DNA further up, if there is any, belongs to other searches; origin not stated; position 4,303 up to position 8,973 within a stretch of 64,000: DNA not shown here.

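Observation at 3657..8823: DUF559-nuclease/RecQ-like 1456-aa protein translationally coupled to a tail-anchored coiled-coil protein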

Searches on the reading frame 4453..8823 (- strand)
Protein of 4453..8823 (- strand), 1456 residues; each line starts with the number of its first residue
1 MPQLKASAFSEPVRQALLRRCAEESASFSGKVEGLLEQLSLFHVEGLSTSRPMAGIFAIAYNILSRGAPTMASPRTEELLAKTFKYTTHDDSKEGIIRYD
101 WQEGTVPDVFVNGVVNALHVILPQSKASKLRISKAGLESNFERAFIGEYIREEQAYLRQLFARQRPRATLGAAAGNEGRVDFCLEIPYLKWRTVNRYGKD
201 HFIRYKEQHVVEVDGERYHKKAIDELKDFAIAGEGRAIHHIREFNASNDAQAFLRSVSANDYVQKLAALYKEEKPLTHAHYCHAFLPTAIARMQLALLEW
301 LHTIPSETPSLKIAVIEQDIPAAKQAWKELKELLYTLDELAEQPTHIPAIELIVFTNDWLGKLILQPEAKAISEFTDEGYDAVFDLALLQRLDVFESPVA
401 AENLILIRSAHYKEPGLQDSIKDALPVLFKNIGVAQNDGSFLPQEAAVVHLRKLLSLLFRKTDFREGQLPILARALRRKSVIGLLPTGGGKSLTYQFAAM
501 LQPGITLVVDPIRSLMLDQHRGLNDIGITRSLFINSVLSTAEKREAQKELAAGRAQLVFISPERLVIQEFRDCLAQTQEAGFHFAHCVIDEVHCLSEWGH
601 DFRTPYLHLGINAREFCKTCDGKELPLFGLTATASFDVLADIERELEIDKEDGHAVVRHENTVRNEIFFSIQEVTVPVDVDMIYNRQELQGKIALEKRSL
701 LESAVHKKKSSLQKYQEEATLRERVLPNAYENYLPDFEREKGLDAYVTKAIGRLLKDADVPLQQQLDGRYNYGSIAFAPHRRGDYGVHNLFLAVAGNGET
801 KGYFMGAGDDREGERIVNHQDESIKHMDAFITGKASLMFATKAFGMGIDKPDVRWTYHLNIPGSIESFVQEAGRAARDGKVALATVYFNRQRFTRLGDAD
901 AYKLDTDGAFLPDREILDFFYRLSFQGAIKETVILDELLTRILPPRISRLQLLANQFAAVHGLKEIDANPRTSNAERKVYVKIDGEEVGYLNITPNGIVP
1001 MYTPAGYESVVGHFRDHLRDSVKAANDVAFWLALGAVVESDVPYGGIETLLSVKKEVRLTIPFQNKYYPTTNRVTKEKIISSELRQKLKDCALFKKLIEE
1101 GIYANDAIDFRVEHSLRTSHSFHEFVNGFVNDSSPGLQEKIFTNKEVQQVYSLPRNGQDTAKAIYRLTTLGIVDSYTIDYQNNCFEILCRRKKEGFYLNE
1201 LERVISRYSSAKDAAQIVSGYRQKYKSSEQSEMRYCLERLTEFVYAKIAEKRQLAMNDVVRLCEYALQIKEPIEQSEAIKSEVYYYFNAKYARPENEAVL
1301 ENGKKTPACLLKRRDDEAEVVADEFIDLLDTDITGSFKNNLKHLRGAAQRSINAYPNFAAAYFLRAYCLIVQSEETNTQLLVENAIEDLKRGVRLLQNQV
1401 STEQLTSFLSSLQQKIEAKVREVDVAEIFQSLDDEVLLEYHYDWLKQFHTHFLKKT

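Call 5: search_protein_families(library=padloc, proteins=[window:4453-8823:-], max_evalue=0.01)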
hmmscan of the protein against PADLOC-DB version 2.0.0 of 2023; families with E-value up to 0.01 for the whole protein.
window:4453-8823:- (1456 aa): 18 families
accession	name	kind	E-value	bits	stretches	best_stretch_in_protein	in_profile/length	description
PDLC02864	DpdF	-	3.3e-74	248.7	2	448-675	7-218/610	DpdF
PDLC02870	DpdF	-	8.2e-64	214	2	453-649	3-187/534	DpdF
PDLC02861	DpdF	-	2.5e-63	212.4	2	451-679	16-228/611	DpdF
PDLC02868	DpdF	-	2.1e-50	169.5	2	454-672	329-540/1078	DpdF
PDLC03928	PsyrT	-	8.3e-49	164.5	2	452-647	9-201/689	-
PDLC02865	DpdF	-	2.4e-41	139.4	2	450-657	746-941/1499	DpdF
PDLC02859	DpdF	-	6.1e-40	135.2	2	458-648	95-275/545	DpdF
PDLC01089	C3a193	-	2.5e-36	123.4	2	486-674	275-459/983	poss. alt. Cas3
PDLC02872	DpdF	-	2.1e-30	104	2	480-644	177-350/859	DpdF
PDLC02857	DpdF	-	5.5e-26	88.9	2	481-608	199-334/911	DpdF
PDLC02855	DpdF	-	6.9e-25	85.4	2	836-892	427-483/825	DpdF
PDLC02867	DpdF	-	1.2e-19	68.2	2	833-891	423-481/855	DpdF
PDLC02862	DpdF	-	3.8e-17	59.4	2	827-908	402-484/811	DpdF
PDLC02863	DpdF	-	2.9e-16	57.4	1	825-890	91-156/488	DpdF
PDLC02858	DpdF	-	8.2e-16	55.7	2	462-603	150-291/504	DpdF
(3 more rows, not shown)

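Call 6: search_protein_families(library=pfam, proteins=[window:4453-8823:-], max_evalue=0.01)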
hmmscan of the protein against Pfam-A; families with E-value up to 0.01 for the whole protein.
window:4453-8823:- (1456 aa): 2 families
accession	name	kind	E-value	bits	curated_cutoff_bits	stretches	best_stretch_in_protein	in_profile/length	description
PF00270.35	DEAD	-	1.5e-16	61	26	1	467-639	3-164/167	DEAD/DEAH box helicase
PF00271.37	Helicase_C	-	2.3e-09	37.9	23.5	1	820-879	51-110/110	Helicase conserved C-terminal domain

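Call 7: search_protein_families(library=ncbifam, proteins=[window:4453-8823:-], max_evalue=0.1)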
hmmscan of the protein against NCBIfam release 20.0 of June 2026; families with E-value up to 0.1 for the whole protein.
window:4453-8823:- (1456 aa): 10 families
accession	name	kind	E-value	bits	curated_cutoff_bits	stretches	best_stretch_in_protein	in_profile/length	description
TIGR01389.1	recQ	equivalog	3.5e-72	243.7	640.2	2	452-698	2-234/591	DNA helicase RecQ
TIGR00614.1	recQ_fam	subfamily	9.6e-61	206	219.8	2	455-651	3-189/470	RecQ family ATP-dependent DNA helicase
NF008279.0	PRK11057.1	equivalog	3.8e-55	187.4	1015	2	452-695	14-243/608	ATP-dependent DNA helicase RecQ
NF041063.1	DpdF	equivalog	6.9e-39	134.1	550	2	480-674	160-359/813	protein DpdF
NF053631.1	RNA_helic_CshA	equivalog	4e-07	29.3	646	1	820-893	273-346/434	degradosome RNA helicase CshA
TIGR03817.1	DECH_helic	hypoth_equivalog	0.00012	20.5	874.1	1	832-886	327-381/742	helicase/secretion neighborhood putative DEAH-box helicase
NF008394.0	PRK11192.1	equivalog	0.00086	18.2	507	1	820-884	283-347/441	ATP-dependent RNA helicase SrmB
NF002340.1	PRK01297.1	equivalog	0.0063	15.4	564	1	820-884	285-349/372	ATP-dependent RNA helicase RhlB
NF003419.0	PRK04837.1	equivalog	0.0096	14.7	588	1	820-883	292-355/424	ATP-dependent RNA helicase RhlB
NF041793.1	ORF56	equivalog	0.064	13.4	50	0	1247-1262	17-32/39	ORF56 family plasmid copy control protein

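Call 10: find_homologous_proteins(query=window:4453-8823:-)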
Query window:4453-8823:- (1456 aa): 1556 proteins with E <= 0.001 among 8000 candidates; the best 120 are listed.
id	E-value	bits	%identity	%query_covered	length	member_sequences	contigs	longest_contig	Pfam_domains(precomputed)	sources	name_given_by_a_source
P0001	0.0e+0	3298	100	100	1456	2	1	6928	PF00270.36,PF00271.38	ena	-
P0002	0.0e+0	2341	70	100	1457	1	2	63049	PF00270.36,PF00271.38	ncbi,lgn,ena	-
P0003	3.2e-287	974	37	100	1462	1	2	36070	PF00270.36,PF00271.38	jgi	jgi:ATP-dependent DNA helicase RecQ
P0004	1.4e-273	929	36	100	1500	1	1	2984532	PF00270.36,PF00271.38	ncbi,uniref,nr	ncbi:DEAD/DEAH box helicase [Pinibacter soli]|uniref:DNA 3'-5' helicase n=1 Tax=Pinibacter soli TaxI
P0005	1.9e-273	928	37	100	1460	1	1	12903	PF00270.36,PF00271.38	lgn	-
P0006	7.5e-273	926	36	100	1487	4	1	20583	PF00270.36,PF00271.38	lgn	-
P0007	9.9e-273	926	36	100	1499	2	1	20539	PF00270.36,PF00271.38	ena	-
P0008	1.2e-272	926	36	100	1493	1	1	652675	PF00270.36,PF00271.38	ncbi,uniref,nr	ncbi:DEAD/DEAH box helicase [Xanthocytophaga flavus]|uniref:DEAD/DEAH box helicase n=1 Tax=Xanthocyt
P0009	6.2e-272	923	37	100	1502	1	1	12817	PF00270.36,PF00271.38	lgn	-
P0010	1.1e-271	922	36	100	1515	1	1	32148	PF00270.36,PF00271.38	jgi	jgi:ATP-dependent DNA helicase RecQ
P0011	1.3e-271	922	37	100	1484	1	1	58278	PF00270.36,PF00271.38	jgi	jgi:ATP-dependent DNA helicase RecQ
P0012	1.6e-270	919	38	100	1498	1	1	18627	PF00270.36,PF00271.38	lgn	-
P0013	5.1e-270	917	36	100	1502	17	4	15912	PF00270.36,PF00271.38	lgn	-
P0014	8.0e-270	916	37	100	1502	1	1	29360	PF00270.36,PF00271.38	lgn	-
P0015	5.4e-269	914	36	100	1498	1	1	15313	PF00270.36,PF00271.38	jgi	jgi:ATP-dependent DNA helicase RecQ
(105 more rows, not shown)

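Call 12: find_encoding_contigs(protein=P0002, flank=10000, max_places=3)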
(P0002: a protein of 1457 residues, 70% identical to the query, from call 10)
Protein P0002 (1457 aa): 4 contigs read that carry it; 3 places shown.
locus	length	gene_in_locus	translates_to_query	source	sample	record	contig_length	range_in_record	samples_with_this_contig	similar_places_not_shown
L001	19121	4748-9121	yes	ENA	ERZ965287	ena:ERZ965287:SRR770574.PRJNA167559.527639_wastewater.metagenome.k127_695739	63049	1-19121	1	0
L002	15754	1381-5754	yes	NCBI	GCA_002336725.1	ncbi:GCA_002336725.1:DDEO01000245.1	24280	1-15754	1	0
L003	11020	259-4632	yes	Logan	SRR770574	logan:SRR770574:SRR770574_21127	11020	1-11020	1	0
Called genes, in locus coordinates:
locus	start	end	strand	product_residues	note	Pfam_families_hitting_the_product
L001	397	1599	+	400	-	PF12705:PDDEXK_1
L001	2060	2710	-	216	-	PF01048:PNP_UDP_1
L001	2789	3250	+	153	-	PF01242:PTPS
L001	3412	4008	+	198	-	PF01227:GTP_cyclohydroI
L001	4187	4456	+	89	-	PF01541:GIY-YIG, PF10544:T5orf172 (weak)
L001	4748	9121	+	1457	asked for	PF00270:DEAD, PF00271:Helicase_C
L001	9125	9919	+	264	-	-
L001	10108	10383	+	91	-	-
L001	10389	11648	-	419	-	PF13573:SprB (faint), PF13585:CHU_C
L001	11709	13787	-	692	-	PF23585:DUF7137 (faint), PF13573:SprB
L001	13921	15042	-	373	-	PF02737:3HCDH_N, PF00725:3HCDH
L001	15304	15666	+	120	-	PF06243:PaaB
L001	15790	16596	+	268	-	PF05138:PaaA_PaaC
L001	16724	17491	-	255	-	-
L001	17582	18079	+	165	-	PF11325:DUF3127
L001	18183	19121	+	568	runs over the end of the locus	-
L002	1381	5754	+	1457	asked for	PF00270:DEAD, PF00271:Helicase_C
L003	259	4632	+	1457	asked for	PF00270:DEAD, PF00271:Helicase_C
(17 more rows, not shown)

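Call 13: find_encoding_contigs(protein=P0004, flank=10000, max_places=2)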
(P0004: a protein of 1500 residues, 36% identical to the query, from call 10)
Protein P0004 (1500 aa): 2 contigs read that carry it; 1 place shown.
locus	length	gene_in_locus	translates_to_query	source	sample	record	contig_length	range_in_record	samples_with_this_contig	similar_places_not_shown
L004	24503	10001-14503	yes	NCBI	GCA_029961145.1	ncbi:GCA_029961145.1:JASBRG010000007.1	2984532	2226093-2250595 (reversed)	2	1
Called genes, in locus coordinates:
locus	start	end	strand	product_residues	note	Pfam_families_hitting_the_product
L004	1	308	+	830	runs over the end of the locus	PF00012:HSP70, PF06723:MreB_Mbl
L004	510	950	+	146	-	-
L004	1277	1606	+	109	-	PF12728:HTH_17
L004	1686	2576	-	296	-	PF04471:Mrr_cat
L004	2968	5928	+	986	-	PF04313:HSDR_N, PF04851:ResIII, PF00270:DEAD, PF18766:SWI2_SNF2, PF22679:T1R_D3-like, PF12008:EcoR124_C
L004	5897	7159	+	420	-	PF01420:Methylase_S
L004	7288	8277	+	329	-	PF13166:AAA_13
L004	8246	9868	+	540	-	PF12161:HsdM_N, PF02384:N6_Mtase, PF07669:Eco57I, PF05175:MTS (faint)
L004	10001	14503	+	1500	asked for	PF00270:DEAD, PF00271:Helicase_C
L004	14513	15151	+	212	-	-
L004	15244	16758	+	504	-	PF01878:EVE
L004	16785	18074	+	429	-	PF00004:AAA (faint), PF07728:AAA_5, PF28529:McrB_lid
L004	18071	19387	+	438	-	PF10117:McrBC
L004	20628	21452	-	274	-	PF05168:HEPN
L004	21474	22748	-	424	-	-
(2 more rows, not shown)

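Call 15: find_related_loci(query=A1, collection=genome_contigs, flank=8000)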
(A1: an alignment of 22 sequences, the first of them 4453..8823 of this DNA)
Query A1 (1456 aa) in genome_contigs; peptide patterns used: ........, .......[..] (x = any residue, [..] = any of these).
600 stretches matched a pattern (row limit reached: there are more); 584 encode a relative of the query (tblastn E <= 1e-3); the best 80 are kept; 80 distinct loci.
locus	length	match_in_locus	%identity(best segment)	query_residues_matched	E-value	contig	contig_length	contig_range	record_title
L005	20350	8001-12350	36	1-1454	0e+0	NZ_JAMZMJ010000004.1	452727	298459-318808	Marinoscillum pacificum strain MRN461 NODE_4_length_452727_cov_86.798418, whole genome shotgun sequence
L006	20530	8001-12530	37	1-1452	0e+0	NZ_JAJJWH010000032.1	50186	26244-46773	Pontibacter harenae strain XAAS-A31 Scaffold35, whole genome shotgun sequence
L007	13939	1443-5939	36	3-1455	0e+0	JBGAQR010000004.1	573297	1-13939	MAG: Ferruginibacter sp. isolate MAG_AAO_H10.23 AAOH10-23_opera_contig_36, whole genome shotgun sequence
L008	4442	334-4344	37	3-1293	0e+0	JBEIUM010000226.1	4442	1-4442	MAG: Sediminibacterium sp. isolate Sample-111-S82-bin-100 Sample_111_S82-bin_100-k141_148746, whole genome shotgun seque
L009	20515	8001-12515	36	3-1456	0e+0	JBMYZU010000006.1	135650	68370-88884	MAG: Chitinophagales bacterium isolate ME_XS_2206_bin_66 ME_XS_2206_bin_66_5, whole genome shotgun sequence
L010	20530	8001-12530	36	1-1453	0e+0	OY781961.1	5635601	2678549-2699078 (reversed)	MAG: Prolixibacteraceae bacterium isolate f51a5693-dc35-4a15-a57f-52dad87cda9e genome assembly, chromosome: 1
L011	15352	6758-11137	35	3-1454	0e+0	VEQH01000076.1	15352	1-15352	MAG: Flavobacteriales bacterium isolate ZLKRG09 NODE_3704_length_15352_cov_8.131297, whole genome shotgun sequence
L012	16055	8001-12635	31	1-1453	1e-177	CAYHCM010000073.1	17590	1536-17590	MAG TPA_asm: uncultured Chitinophaga sp. isolate ERP119702_co1_292 genome assembly, contig: NODE_3674_length_17590_cov_4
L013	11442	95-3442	35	243-1369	5e-168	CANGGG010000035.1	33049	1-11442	MAG: Bacteroidetes bacterium isolate Jr-23apr18-60 genome assembly, contig: Jr-23apr18-C591, whole genome shotgun sequen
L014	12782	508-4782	31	117-1453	1e-165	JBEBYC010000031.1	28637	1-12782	MAG: Portibacter sp. isolate T2.bin.8 NODE_5182_length_28637_cov_13.503429, whole genome shotgun sequence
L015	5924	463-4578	32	55-1437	5e-168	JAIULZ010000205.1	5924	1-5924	MAG: Balneolales bacterium isolate PBR18_bin03A bin03A.contig0204, whole genome shotgun sequence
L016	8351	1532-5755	31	1-1453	2e-163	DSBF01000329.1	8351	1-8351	MAG TPA_asm: Ignavibacteria bacterium isolate SpSt-1166 Ga0129302_1005232, whole genome shotgun sequence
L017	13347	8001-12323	31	35-1454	4e-161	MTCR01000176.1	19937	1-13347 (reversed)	Sphingobacteriales bacterium TSM_CSM 190, whole genome shotgun sequence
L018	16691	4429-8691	32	31-1393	0e+0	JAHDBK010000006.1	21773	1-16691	MAG: Saprospiraceae bacterium isolate MAG-109 RZ_6801, whole genome shotgun sequence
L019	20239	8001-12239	30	1-1453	3e-155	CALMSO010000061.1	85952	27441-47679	MAG TPA_asm: uncultured Saprospiraceae bacterium isolate SRR2107179_bin.64_CONCOCT_v1.1_MAG genome assembly, contig: ERZ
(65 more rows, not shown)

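Call 19: search_protein_families(library=pfam, alignment_id=A1, max_evalue=0.1)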
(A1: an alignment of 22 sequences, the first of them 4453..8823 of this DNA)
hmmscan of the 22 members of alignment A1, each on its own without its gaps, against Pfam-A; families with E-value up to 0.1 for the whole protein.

A. member 1, window:4453-8823:- (1456 aa): 3 families
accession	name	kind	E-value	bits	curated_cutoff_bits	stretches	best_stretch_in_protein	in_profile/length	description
PF00270.35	DEAD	-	1.5e-16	61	26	1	467-639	3-164/167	DEAD/DEAH box helicase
PF00271.37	Helicase_C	-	2.3e-09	37.9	23.5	1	820-879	51-110/110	Helicase conserved C-terminal domain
PF13431.12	TPR_17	-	0.082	13.7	24.4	0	1348-1370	2-24/34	Tetratricopeptide repeat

B. families by the number of members that match (of 22 scanned): 16 families
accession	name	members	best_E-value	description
PF00270.35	DEAD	22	5.9e-19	DEAD/DEAH box helicase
PF00271.37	Helicase_C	22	2.4e-13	Helicase conserved C-terminal domain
PF22590.2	Cas3-like_C_2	3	0.01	CRISPR-associated nuclease/helicase Cas3, C-terminal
PF04851.21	ResIII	2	0.0017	Type III restriction enzyme, res subunit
PF10336.14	DUF2420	2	0.0081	Protein of unknown function (DUF2420)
PF14612.12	Ino80_Iec3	1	0.0042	IEC3 subunit of the Ino80 complex, chromatin re-modelling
PF10046.14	BLOC1_2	1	0.0085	Biogenesis of lysosome-related organelles complex-1 subunit 2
PF01202.28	SKI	1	0.019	Shikimate kinase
PF00747.22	Viral_DNA_bp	1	0.021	ssDNA binding protein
PF06697.18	DUF1191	1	0.023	Protein of unknown function (DUF1191)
PF22017.1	HP1454-like_C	1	0.035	LPP20 lipofamily protein, C-terminal domain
PF08623.16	TIP120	1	0.04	TATA-binding protein interacting (TIP20)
PF05542.16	DUF760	1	0.059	Protein of unknown function (DUF760)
PF13431.12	TPR_17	1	0.082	Tetratricopeptide repeat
PF15934.10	Yuri_gagarin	1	0.089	Yuri gagarin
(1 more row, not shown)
